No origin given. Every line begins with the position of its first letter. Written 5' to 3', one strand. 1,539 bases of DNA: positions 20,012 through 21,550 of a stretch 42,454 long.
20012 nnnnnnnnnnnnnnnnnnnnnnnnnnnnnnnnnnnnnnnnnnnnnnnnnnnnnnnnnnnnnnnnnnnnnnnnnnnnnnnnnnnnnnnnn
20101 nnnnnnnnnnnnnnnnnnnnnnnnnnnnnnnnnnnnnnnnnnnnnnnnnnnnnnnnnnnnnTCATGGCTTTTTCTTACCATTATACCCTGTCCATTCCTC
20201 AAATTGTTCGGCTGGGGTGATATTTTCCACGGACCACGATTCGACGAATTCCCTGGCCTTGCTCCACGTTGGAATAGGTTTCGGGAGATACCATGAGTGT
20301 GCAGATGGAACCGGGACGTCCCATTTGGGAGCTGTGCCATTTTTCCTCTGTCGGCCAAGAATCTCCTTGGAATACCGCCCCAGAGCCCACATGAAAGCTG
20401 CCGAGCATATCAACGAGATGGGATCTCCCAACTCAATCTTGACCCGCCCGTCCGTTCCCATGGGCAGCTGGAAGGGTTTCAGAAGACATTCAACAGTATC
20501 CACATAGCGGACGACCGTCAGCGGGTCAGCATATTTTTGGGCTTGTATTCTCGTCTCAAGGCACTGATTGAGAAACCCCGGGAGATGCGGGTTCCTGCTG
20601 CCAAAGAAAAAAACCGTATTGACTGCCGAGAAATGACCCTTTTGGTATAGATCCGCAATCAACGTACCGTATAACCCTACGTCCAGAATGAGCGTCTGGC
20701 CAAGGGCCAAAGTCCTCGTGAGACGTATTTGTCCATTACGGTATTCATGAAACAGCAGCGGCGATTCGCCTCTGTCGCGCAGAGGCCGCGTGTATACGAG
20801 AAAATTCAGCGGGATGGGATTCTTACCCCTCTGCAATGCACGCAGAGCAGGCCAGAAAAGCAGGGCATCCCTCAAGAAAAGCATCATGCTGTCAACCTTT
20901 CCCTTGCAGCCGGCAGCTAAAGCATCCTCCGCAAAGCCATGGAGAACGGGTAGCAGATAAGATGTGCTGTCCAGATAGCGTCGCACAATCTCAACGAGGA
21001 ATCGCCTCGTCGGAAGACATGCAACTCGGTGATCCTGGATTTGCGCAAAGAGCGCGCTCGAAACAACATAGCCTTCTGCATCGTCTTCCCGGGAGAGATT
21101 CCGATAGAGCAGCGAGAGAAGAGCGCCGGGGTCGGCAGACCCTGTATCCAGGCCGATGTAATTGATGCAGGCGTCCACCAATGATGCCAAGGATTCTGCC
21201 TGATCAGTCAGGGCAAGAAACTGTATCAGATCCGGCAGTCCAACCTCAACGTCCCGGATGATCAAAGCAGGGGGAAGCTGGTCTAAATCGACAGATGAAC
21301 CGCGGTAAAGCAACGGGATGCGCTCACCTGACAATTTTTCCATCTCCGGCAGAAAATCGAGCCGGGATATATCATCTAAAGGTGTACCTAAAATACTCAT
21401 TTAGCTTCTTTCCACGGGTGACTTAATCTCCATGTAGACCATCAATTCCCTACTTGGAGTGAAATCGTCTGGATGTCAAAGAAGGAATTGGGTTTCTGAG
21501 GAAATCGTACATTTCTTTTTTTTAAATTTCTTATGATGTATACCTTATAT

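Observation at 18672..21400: Sigma-54-preceded three-gene unit: unknown 412-aa protein plus TrpA-like and TrpF-like TIM barrels, isolated from any trp operon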

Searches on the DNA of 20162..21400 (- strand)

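Call 84: search_rna_families(sources=[L001, L002, L005, L011, L027, L033, L036], threshold=gathering)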
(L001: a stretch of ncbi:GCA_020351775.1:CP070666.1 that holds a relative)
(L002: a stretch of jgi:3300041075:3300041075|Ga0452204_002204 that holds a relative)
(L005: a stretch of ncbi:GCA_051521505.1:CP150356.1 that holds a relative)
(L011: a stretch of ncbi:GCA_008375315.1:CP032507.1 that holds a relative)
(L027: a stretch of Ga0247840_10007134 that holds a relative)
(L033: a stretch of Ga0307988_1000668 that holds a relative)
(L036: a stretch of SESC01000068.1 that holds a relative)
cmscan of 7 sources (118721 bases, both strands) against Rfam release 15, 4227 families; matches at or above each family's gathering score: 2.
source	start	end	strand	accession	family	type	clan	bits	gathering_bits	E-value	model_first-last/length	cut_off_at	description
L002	8668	8741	+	RF00005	tRNA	Gene; tRNA;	CL00001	72.4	29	1.2e-13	1-71/71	no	tRNA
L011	2816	2897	+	RF00005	tRNA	Gene; tRNA;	CL00001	51.4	29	7.5e-08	1-71/71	no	tRNA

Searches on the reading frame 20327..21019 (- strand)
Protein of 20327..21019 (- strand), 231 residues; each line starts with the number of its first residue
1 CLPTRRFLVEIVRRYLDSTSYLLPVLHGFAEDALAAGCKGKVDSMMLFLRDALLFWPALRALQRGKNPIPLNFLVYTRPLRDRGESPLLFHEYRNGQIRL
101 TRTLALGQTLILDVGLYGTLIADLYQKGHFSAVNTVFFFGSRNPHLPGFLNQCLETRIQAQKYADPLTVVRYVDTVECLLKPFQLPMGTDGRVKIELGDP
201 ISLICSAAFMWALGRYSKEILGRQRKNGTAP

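Call 65: predict_structure(alignment_id=A3)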
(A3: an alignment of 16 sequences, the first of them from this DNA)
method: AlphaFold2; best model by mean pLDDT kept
length: 231 residues; sequences in the alignment: 16
mean_pLDDT: 86.8   pTM: 0.85
mean pLDDT of the five models: 86.8, 85.4, 84.4, 84.4, 83.7
residues with pLDDT >= 90: 119; 70-90: 95; 50-70: 13; < 50: 4
segments of 3 or more residues with pLDDT < 50: 229-231
pLDDT, mean of each block of 10 residues (from residue 1): 92 97 95 92 92 93 84 90 88 82 81 88 89 90 79 67 70 93 88 89 96 96 71 43
secondary structure, 60 per line:
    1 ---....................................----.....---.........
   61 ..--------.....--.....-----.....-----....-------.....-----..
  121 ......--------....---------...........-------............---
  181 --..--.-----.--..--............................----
elements in order: H4-39 E44-48 H52-62 E71-75 H78-82 E88-92 E98-101 E109-113 H119-126 E135-138 H149-158 H166-177 H200-227

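Call 67: fold_search(model_id=the predicted structure, library=pdb)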
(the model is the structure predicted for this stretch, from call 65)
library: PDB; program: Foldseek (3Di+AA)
matches with E <= 10: 764; with E <= 0.001: 0
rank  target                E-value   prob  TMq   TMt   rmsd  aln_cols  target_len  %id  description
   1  4qyi_D                5.2e-03  0.97  0.30  0.38   6.6       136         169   12  1.95 Angstrom resolution crystal structure of a hypoxanthine-guanine phosphoribosyltransferase (hpt-2) from Bacillus a (released 2014-08-27)
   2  3h83_B                5.8e-03  1.00  0.36  0.42   5.5       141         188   15  2.06 Angstrom resolution structure of a hypoxanthine-guanine phosphoribosyltransferase (hpt-1) from Bacillus anthracis (released 2009-05-12)
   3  3o7m_A                6.2e-03  0.97  0.30  0.39   8.3       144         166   14  1.98 Angstrom resolution crystal structure of a hypoxanthine-guanine phosphoribosyltransferase (hpt-2) from Bacillus a (released 2010-09-01)
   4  3o7m_B                6.5e-03  0.97  0.29  0.37   6.6       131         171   13  1.98 Angstrom resolution crystal structure of a hypoxanthine-guanine phosphoribosyltransferase (hpt-2) from Bacillus a (released 2010-09-01)
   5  1cjb_C                6.5e-03  0.96  0.31  0.31  10.1       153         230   14  MALARIAL PURINE PHOSPHORIBOSYLTRANSFERASE (released 1999-08-18)
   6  3o7m_C                6.9e-03  0.96  0.30  0.39   8.7       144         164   12  1.98 Angstrom resolution crystal structure of a hypoxanthine-guanine phosphoribosyltransferase (hpt-2) from Bacillus a (released 2010-09-01)
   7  4qyi_A                7.3e-03  0.96  0.30  0.38   6.8       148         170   13  1.95 Angstrom resolution crystal structure of a hypoxanthine-guanine phosphoribosyltransferase (hpt-2) from Bacillus a (released 2014-08-27)
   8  2jkz_A                7.3e-03  0.91  0.28  0.31  13.2       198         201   11  SACCHAROMYCES CEREVISIAE HYPOXANTHINE-GUANINE PHOSPHORIBOSYLTRANSFERASE IN COMPLEX WITH GMP (GUANOSINE 5'- MONOPHOSPHA (released 2009-11-17)
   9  1yfz_B                8.7e-03  0.98  0.31  0.39   6.9       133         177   12  Novel IMP Binding in Feedback Inhibition of Hypoxanthine-Guanine Phosphoribosyltransferase from Thermoanaerobacter ten (released 2005-05-10)
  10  3o7m_D                9.2e-03  0.97  0.33  0.43   5.3       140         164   12  1.98 Angstrom resolution crystal structure of a hypoxanthine-guanine phosphoribosyltransferase (hpt-2) from Bacillus a (released 2010-09-01)
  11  4p3k                  9.2e-03  0.87  0.28  0.34   8.3       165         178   12  Structure of ancestral PyrR protein (PLUMPyrR) (released 2014-12-17)
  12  4qyi_E                9.8e-03  0.97  0.30  0.39   6.5       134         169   12  1.95 Angstrom resolution crystal structure of a hypoxanthine-guanine phosphoribosyltransferase (hpt-2) from Bacillus a (released 2014-08-27)
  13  3ozf_C                9.8e-03  0.96  0.32  0.32   9.7       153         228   13  Crystal Structure of Plasmodium falciparum Hypoxanthine-Guanine-Xanthine Phosphoribosyltransferase in complex with hyp (released 2011-09-28)
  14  1r3u_B                1.1e-02  0.97  0.33  0.41   8.4       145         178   12  Crystal Structure of Hypoxanthine-Guanine Phosphoribosyltransferase from Thermoanaerobacter tengcongensis (released 2004-10-19)
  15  4rab_C                1.2e-02  0.96  0.32  0.35   5.9       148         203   12  Aza-acyclic nucleoside phosphonates containing a second phosphonate group as inhibitors of the human, Plasmodium falci (released 2015-01-07)
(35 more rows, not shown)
